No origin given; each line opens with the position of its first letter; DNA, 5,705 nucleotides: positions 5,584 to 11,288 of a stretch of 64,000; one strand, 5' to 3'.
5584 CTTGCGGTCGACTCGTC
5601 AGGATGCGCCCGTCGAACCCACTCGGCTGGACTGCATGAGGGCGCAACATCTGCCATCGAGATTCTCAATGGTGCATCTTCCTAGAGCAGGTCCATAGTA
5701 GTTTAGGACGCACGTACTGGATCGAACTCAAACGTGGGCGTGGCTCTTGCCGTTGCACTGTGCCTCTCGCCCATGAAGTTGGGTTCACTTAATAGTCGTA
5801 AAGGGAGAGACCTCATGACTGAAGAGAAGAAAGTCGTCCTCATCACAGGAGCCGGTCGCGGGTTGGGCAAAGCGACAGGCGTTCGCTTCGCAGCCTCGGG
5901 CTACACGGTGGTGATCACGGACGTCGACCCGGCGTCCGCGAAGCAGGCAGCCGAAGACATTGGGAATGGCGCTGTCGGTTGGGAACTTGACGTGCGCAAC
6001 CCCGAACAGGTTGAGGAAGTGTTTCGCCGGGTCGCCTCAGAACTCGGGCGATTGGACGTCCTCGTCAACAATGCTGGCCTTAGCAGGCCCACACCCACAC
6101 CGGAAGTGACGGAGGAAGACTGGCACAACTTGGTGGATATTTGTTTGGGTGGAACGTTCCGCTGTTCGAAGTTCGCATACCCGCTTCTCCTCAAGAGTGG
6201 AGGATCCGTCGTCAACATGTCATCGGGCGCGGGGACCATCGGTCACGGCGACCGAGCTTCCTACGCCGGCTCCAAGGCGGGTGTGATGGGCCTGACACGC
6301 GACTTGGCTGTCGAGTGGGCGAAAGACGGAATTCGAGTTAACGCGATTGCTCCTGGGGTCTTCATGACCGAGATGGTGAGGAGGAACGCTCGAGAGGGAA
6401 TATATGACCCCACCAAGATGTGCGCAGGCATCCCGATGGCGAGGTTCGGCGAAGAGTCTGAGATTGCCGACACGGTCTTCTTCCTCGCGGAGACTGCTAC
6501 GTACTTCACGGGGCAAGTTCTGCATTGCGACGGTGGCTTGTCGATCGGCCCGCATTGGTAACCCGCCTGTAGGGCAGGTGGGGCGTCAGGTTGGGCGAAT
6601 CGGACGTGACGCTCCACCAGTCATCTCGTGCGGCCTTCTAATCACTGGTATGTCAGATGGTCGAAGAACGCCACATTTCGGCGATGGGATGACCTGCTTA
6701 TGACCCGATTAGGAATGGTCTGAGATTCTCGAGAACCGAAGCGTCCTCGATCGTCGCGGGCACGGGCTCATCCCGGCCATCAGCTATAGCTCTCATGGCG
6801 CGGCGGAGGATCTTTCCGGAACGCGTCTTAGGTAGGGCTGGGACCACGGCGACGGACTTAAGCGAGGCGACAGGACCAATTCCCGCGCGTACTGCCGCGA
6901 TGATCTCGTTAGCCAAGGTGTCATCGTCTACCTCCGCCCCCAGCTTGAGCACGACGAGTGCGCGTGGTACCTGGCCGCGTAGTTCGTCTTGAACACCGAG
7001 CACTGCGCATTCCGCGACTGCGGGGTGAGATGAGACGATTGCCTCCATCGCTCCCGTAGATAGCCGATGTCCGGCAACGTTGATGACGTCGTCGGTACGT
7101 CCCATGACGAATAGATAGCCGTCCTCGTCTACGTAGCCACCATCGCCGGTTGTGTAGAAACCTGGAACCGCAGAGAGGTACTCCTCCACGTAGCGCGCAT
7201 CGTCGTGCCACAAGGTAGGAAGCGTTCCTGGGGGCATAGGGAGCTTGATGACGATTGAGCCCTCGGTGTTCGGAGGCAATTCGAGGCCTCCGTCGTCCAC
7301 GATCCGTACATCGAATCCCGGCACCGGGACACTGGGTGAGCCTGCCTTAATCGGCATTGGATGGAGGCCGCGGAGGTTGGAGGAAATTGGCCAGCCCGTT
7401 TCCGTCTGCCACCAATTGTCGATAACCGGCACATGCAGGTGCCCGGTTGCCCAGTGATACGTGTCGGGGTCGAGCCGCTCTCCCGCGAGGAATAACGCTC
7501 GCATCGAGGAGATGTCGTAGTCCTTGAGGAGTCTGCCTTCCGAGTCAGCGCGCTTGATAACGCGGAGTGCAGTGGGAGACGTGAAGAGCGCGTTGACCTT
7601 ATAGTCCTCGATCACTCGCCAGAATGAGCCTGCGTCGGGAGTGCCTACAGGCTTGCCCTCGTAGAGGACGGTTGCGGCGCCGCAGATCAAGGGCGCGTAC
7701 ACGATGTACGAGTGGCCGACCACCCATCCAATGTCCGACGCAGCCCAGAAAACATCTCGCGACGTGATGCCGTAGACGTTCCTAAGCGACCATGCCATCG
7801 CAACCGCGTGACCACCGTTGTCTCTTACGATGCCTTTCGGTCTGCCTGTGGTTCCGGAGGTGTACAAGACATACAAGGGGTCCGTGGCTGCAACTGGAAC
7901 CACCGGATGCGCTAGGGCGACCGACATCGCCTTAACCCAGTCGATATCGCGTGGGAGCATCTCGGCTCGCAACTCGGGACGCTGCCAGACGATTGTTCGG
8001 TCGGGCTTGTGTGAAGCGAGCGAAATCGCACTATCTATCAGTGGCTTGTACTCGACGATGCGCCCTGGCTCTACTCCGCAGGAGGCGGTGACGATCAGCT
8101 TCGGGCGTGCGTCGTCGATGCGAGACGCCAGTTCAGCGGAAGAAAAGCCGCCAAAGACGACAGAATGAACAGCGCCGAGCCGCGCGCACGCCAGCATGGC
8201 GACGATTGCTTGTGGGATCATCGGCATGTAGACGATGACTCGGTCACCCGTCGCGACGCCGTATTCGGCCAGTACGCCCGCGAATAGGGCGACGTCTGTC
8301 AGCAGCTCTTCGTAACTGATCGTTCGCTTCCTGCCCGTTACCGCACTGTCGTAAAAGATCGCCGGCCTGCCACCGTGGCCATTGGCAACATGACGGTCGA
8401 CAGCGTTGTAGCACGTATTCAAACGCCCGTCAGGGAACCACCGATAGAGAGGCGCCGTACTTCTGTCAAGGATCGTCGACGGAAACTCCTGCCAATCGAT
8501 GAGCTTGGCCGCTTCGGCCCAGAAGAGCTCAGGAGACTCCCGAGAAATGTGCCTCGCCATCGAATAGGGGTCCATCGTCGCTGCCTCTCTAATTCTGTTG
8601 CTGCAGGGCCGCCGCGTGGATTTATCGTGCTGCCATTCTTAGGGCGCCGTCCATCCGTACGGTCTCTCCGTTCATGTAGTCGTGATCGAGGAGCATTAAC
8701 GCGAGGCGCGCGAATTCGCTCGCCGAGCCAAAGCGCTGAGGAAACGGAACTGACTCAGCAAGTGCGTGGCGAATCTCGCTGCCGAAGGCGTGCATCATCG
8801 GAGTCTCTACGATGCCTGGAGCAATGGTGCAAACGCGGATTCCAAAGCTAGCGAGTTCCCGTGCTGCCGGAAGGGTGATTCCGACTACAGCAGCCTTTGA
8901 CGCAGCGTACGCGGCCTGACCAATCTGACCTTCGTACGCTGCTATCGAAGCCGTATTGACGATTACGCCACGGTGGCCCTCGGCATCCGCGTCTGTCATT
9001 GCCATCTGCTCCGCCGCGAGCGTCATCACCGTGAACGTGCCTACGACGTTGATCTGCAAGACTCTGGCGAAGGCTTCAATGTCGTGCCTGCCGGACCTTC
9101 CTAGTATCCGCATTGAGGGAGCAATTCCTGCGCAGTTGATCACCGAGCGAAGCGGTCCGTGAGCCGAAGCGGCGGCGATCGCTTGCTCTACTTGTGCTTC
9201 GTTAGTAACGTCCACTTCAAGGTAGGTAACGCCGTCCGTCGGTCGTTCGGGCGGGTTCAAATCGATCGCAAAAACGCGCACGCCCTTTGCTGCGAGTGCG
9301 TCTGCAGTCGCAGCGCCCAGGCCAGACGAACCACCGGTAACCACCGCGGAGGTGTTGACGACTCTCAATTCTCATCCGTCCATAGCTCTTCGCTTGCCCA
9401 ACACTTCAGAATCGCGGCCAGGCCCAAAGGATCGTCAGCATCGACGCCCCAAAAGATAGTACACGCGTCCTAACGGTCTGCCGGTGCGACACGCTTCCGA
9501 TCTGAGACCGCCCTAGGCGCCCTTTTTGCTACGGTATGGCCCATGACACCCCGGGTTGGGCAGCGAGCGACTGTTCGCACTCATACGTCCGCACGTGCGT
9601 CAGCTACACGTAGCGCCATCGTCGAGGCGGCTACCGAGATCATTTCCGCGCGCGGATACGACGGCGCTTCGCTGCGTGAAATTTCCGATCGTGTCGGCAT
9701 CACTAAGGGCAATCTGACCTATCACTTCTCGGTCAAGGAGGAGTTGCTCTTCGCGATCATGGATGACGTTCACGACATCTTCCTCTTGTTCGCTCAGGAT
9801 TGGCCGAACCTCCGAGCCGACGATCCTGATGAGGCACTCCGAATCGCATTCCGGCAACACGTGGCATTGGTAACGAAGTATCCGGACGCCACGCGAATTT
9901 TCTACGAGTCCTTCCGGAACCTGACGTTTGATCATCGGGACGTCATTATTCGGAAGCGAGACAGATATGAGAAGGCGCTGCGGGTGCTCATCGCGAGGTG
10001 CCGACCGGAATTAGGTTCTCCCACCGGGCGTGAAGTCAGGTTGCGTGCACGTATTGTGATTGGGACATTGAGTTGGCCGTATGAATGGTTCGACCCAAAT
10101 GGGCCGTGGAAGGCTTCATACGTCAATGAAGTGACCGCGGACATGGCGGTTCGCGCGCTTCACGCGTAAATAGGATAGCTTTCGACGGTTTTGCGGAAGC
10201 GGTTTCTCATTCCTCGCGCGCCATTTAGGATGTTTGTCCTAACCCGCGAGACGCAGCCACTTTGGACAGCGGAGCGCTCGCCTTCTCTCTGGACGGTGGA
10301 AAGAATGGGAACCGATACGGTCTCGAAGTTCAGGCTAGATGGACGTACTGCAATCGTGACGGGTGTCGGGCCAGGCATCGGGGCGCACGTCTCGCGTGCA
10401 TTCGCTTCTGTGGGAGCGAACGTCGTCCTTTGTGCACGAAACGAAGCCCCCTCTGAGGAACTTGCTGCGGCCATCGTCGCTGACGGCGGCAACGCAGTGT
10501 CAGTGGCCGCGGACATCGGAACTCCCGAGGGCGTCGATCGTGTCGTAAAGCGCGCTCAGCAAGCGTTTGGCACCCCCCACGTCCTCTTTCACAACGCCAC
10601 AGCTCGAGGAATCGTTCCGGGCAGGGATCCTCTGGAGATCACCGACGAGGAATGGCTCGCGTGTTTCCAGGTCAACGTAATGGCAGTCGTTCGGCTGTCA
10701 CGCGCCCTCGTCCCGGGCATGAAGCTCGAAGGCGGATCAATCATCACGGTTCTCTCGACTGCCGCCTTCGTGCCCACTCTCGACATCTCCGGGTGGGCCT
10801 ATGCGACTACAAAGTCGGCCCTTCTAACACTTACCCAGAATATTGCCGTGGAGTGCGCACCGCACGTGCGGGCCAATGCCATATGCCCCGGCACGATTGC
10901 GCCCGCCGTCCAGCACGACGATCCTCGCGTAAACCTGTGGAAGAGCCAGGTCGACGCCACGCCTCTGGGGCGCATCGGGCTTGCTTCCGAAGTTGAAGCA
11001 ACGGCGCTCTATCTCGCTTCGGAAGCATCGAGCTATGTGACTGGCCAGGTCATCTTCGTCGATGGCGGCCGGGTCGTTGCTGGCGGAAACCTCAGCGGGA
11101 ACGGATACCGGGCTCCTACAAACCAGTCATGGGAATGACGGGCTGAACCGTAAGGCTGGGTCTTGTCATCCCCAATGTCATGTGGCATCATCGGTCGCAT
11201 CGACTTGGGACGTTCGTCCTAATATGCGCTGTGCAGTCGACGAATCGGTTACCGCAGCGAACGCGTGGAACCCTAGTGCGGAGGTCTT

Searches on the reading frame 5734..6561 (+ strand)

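Call 28: search_protein_families(library=pfam, proteins=[window:5734-6561:+], max_evalue=0.001)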
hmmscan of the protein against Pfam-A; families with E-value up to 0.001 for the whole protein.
window:5734-6561:+ (275 aa): 3 families
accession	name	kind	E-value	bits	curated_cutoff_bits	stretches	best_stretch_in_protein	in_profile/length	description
PF13561.12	adh_short_C2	-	1.7e-60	205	27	1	39-270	1-236/236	Enoyl-(Acyl carrier protein) reductase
PF00106.31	adh_short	-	3e-55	187.2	26.6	1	33-218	1-190/195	short chain dehydrogenase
PF08659.16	KR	-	1.9e-08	34.9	22.6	1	35-183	3-155/180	KR domain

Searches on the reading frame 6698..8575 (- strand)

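Call 28: search_protein_families(library=pfam, proteins=[window:6698-8575:-], max_evalue=0.001)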
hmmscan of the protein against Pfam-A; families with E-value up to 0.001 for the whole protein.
window:6698-8575:- (625 aa): 3 families
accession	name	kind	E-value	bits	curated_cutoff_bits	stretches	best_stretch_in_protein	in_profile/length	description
PF00501.34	AMP-binding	-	1.8e-72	244.7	29.9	1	62-446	3-377/384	AMP-binding enzyme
PF13193.12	AMP-binding_C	-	3.7e-24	85.9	24.5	1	510-588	2-76/76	AMP-binding enzyme C-terminal domain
PF16177.11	ACAS_N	-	9.9e-18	64.1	27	1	9-58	6-55/55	Acetyl-coenzyme A synthetase N-terminus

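Call 54: search_protein_families(library=ncbifam, proteins=[window:6698-8575:-], max_evalue=0.00001)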
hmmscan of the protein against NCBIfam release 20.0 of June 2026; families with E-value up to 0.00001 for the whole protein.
window:6698-8575:- (625 aa): 101 families (the best 25 are shown)
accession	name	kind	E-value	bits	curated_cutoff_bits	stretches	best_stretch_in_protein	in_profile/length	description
NF007815.0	PRK10524.1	equivalog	5.5e-227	755.2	955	1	9-620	9-625/629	propionate--CoA ligase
TIGR02316.1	propion_prpE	equivalog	2.8e-213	710.1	827.4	1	8-619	7-623/628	propionate--CoA ligase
NF001208.0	PRK00174.1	subfamily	9.7e-194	645.3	657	1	4-619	29-642/649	acetate--CoA ligase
TIGR02188.1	Ac_CoA_lig_AcsA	equivalog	1.5e-191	637.9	724.95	1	4-619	7-627/629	acetate--CoA ligase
NF003313.0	PRK04319.1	equivalog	2.3e-113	379.4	729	1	40-604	31-567/574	acetate--CoA ligase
NF002937.0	PRK03584.1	subfamily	3e-85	286.7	639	1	4-614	38-644/657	acetoacetate--CoA ligase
NF004837.0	PRK06187.1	subfamily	1.4e-66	224.8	476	1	77-598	25-522/531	long-chain-fatty-acid--CoA ligase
TIGR01217.1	ac_ac_CoA_syn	equivalog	1.6e-65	221.6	520.9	1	8-613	41-639/652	acetoacetate--CoA ligase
NF047394.1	AcylCoAsynMbcS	equivalog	9.9e-63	212.5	850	1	68-596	25-518/525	acyl-CoA synthetase MbcS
NF005714.0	PRK07529.1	subfamily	6.2e-52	176.8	632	1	54-597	31-575/640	acyl-CoA synthetase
NF004822.0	PRK06178.1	equivalog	1.2e-49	169.4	782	1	83-597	60-566/571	acyl-CoA synthetase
NF006181.0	PRK08314.1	subfamily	1.9e-49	168.4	705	1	83-595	47-551/563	long-chain-fatty-acid--CoA ligase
NF006182.0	PRK08316.1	subfamily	7.4e-48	163.3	663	1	77-597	28-516/523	fatty acyl-CoA synthetase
TIGR02262.1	benz_CoA_lig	subfamily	3.9e-47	161.1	375.25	1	52-595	3-506/508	benzoate-CoA ligase family protein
TIGR01733.1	AA-adenyl-dom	subfamily_domain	1.2e-44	152.8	317.4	1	87-525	1-409/409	amino acid adenylation domain-containing protein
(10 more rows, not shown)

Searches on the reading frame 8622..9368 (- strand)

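Call 28: search_protein_families(library=pfam, proteins=[window:8622-9368:-], max_evalue=0.001)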
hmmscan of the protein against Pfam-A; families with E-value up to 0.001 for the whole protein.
window:8622-9368:- (248 aa): 4 families
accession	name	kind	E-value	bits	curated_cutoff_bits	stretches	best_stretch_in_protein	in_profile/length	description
PF00106.31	adh_short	-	1.4e-41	142.6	26.6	1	8-196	3-191/195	short chain dehydrogenase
PF13561.12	adh_short_C2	-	2.3e-38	132.6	27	1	15-241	6-233/236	Enoyl-(Acyl carrier protein) reductase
PF08659.16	KR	-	3.7e-11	43.7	22.6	1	47-161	55-156/180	KR domain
PF01370.27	Epimerase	-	5.5e-07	29.7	20.9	1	9-183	2-168/240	NAD dependent epimerase/dehydratase family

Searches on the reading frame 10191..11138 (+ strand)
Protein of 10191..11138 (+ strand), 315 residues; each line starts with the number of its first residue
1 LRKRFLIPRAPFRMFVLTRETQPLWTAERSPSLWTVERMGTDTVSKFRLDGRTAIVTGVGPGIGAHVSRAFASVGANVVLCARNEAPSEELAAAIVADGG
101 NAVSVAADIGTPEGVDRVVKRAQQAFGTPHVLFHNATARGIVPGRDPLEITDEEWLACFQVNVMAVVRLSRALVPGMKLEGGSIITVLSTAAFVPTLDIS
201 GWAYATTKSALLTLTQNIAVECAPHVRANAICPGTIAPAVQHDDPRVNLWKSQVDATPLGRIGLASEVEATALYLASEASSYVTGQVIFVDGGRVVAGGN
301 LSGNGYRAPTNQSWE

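Call 28: search_protein_families(library=pfam, proteins=[window:10191-11138:+], max_evalue=0.001)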
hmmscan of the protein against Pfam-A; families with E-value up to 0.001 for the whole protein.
window:10191-11138:+ (315 aa): 3 families
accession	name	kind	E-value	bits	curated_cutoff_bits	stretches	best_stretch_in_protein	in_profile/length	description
PF13561.12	adh_short_C2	-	2.3e-49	168.5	27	1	58-293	1-234/236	Enoyl-(Acyl carrier protein) reductase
PF00106.31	adh_short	-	4e-41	141.1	26.6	1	53-242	2-188/195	short chain dehydrogenase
PF08659.16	KR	-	1.9e-06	28.4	22.6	1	53-175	2-125/180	KR domain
